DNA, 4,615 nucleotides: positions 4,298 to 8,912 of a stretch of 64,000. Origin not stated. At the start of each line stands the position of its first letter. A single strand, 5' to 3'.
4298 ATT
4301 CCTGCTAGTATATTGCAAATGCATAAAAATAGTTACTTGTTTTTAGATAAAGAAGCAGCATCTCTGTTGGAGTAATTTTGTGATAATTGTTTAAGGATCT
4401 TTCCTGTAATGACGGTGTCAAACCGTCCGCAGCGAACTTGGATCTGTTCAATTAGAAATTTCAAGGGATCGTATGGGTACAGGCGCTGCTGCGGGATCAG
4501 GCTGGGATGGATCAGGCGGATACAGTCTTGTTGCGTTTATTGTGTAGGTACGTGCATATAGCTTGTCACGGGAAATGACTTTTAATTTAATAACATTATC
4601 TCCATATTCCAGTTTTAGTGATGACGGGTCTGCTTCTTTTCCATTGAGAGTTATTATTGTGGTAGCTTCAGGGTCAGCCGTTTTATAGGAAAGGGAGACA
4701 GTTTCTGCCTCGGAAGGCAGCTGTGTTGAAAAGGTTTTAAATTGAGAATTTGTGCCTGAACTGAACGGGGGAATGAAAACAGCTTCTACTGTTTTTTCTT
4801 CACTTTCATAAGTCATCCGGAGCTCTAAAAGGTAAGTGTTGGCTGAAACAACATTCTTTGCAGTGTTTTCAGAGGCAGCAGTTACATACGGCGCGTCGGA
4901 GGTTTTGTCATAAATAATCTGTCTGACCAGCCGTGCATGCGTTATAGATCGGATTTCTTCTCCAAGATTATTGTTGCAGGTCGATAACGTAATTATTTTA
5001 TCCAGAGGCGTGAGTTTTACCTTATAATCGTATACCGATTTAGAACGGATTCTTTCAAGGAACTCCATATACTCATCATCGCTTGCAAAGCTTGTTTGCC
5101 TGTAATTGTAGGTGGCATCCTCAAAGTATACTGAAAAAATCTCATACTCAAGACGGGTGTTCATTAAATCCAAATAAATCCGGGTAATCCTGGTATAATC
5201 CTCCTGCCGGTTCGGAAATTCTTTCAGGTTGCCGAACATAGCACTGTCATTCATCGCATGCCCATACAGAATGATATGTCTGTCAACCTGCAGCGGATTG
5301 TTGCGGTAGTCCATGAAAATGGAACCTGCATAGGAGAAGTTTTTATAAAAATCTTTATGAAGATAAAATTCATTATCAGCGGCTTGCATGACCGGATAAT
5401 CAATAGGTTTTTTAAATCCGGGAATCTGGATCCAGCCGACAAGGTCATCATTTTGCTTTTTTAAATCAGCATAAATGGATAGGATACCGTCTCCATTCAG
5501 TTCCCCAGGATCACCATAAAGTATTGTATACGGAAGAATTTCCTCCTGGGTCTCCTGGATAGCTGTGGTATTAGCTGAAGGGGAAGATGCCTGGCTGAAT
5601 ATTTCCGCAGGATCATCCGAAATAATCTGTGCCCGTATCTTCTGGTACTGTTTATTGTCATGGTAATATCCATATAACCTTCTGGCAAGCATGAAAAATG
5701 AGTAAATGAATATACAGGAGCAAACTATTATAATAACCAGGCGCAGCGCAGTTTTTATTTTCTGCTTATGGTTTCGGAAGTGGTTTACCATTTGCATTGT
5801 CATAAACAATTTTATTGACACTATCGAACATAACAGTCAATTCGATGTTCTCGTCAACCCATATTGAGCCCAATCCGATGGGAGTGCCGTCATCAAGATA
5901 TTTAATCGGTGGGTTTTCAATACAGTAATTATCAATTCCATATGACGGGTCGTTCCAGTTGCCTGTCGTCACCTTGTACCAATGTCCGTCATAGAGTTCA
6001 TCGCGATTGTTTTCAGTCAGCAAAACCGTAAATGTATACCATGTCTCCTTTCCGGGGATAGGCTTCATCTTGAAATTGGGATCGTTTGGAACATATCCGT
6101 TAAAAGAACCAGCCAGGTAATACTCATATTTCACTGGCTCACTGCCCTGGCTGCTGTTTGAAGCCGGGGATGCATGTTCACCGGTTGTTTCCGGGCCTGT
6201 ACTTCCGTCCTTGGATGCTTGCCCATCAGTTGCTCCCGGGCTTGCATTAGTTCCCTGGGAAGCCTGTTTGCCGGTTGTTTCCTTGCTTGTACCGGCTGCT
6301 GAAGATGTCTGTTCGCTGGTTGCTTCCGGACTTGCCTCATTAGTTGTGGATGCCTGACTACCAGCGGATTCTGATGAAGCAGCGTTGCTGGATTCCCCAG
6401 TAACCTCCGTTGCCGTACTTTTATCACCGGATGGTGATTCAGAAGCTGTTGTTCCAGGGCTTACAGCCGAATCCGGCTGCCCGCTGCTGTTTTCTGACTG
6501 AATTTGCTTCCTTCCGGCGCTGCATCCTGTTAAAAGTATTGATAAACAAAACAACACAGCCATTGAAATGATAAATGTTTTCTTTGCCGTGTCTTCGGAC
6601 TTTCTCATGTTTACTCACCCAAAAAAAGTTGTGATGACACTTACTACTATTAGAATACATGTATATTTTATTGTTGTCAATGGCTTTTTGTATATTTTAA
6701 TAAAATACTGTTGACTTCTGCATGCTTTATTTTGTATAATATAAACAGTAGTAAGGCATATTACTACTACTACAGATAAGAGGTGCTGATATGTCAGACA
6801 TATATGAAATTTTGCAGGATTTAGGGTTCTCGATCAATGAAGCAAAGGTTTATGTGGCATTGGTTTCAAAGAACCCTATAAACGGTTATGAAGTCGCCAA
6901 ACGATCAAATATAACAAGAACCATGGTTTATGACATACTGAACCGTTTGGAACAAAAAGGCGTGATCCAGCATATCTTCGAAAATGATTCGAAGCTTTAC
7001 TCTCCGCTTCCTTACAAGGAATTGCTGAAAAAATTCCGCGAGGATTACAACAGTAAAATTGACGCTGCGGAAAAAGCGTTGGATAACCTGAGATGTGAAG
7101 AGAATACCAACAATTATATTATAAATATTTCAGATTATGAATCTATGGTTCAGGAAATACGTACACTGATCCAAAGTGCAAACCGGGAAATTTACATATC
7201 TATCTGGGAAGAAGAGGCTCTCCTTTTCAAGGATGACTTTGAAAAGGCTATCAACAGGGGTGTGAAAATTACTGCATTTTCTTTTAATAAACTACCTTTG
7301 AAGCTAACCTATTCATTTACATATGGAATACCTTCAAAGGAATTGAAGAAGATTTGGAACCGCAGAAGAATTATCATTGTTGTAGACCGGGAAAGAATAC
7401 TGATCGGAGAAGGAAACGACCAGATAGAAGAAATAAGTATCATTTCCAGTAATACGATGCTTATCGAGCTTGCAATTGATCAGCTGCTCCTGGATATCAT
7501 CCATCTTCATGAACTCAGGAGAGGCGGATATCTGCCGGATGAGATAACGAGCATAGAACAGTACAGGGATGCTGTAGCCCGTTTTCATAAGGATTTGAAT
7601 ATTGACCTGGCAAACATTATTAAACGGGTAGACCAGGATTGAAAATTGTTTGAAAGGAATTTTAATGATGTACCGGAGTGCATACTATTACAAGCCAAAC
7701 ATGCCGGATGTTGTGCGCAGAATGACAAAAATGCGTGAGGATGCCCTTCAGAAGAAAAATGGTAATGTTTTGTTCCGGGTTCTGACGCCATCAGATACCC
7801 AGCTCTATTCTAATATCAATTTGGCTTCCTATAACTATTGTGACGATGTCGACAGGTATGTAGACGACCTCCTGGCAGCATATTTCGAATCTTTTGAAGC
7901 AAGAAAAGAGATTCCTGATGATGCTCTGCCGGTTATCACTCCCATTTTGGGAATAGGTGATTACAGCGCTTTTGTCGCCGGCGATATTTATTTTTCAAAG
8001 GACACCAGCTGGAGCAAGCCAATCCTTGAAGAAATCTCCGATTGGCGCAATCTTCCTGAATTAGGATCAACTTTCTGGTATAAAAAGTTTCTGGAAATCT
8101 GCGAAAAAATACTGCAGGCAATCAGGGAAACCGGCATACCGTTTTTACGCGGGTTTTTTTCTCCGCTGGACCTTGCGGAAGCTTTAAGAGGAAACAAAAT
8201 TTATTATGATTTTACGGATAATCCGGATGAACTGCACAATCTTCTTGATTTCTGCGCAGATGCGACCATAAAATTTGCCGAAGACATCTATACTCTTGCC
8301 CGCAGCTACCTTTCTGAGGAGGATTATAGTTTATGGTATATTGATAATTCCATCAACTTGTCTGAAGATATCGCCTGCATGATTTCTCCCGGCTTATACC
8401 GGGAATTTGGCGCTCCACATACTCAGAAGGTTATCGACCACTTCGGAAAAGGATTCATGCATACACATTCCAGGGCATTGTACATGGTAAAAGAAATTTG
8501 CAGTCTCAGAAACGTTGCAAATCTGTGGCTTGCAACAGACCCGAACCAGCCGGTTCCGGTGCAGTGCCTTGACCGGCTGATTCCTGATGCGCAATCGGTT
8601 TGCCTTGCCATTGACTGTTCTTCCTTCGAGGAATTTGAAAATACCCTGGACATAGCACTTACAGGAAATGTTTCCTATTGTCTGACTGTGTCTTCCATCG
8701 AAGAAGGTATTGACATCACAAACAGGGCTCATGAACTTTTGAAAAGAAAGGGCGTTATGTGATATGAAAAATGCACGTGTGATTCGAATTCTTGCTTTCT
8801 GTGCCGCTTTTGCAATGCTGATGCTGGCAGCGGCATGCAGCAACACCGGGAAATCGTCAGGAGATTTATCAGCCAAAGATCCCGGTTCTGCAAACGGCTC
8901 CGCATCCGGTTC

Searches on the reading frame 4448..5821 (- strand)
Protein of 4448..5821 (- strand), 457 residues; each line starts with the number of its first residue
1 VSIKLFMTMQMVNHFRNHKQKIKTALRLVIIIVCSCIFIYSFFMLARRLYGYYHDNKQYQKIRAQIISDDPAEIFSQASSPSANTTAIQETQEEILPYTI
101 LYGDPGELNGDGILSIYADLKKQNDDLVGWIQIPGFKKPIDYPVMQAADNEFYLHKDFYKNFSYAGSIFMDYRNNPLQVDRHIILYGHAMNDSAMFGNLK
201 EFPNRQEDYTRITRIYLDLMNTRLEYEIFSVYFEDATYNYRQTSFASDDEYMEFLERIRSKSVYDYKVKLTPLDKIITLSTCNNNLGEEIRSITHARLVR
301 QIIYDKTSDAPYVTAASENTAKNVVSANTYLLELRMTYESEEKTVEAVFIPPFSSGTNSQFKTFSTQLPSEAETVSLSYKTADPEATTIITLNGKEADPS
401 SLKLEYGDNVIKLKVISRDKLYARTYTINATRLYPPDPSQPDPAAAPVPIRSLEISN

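Call 14: search_protein_families(library=pfam, proteins=[window:4448-5821:-], max_evalue=0.001)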
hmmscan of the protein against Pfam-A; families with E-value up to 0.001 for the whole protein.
window:4448-5821:- (457 aa): 2 families
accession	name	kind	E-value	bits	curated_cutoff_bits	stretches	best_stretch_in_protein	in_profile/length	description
PF04203.18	Sortase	-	2.2e-12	47.2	26.6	1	131-299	1-125/125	Sortase domain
PF12733.13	Cadherin-like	-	3.2e-09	37.5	24.2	1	360-432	15-88/89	Cadherin-like beta sandwich domain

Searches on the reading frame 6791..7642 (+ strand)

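Call 14: search_protein_families(library=pfam, proteins=[window:6791-7642:+], max_evalue=0.001)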
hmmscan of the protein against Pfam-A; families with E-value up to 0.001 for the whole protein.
window:6791-7642:+ (283 aa): 3 families
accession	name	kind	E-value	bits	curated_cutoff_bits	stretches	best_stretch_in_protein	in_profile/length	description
PF01978.25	TrmB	-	7.1e-19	67.9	25.6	1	8-75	1-67/68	Sugar-specific transcriptional regulator TrmB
PF11495.14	Regulator_TrmB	-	1.4e-06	28.2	22.2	1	110-223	2-115/233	Archaeal transcriptional regulator TrmB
PF13412.12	HTH_24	-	0.00039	20.4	21.9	0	34-60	22-48/48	Winged helix-turn-helix DNA-binding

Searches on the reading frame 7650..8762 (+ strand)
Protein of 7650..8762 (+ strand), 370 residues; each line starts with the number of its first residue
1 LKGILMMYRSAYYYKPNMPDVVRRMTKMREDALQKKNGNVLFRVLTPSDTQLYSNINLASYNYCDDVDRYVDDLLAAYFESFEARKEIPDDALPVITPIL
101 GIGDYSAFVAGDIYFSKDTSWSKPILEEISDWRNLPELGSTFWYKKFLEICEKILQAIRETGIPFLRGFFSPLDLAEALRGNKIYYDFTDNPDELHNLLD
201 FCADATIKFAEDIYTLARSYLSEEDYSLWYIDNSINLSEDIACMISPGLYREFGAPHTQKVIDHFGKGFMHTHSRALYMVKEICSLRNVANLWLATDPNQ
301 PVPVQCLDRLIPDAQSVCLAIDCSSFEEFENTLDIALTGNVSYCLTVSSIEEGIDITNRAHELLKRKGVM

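Call 14: search_protein_families(library=pfam, proteins=[window:7650-8762:+], max_evalue=0.001)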
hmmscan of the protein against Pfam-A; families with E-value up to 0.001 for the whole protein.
window:7650-8762:+ (370 aa): 1 family
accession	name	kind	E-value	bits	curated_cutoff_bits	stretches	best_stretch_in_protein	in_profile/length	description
PF01208.23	URO-D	-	8.9e-06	25.4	23.9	1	123-268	97-235/346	Uroporphyrinogen decarboxylase (URO-D)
